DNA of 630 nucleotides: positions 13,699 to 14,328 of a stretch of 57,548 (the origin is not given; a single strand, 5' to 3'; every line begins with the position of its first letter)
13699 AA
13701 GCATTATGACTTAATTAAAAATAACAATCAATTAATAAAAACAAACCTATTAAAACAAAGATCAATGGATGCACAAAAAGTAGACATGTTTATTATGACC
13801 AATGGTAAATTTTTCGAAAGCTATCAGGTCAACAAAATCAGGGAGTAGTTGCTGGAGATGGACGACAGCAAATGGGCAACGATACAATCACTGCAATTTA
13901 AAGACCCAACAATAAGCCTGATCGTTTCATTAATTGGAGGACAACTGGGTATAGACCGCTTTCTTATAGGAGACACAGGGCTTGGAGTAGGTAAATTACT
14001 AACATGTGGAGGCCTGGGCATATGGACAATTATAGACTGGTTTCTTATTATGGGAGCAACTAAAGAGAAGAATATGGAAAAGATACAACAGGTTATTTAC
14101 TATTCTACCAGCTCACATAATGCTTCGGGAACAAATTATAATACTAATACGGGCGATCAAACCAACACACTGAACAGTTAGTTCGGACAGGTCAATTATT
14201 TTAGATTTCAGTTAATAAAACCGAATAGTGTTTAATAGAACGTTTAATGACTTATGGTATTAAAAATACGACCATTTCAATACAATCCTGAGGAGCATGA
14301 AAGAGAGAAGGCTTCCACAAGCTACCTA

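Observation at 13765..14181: In-frame amber codon 1 of 3: TM2-domain gene (TAG 13846-13848)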

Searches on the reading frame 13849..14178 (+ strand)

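Call 6: search_protein_families(library=pfam, proteins=[window:13849-14178:+], max_evalue=0.01)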
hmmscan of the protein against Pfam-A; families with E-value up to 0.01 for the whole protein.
window:13849-14178:+ (110 aa): 1 family
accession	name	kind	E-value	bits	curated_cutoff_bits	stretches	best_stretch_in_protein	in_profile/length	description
PF05154.21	TM2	-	2e-13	50.8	27.9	1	17-65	2-51/51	TM2 domain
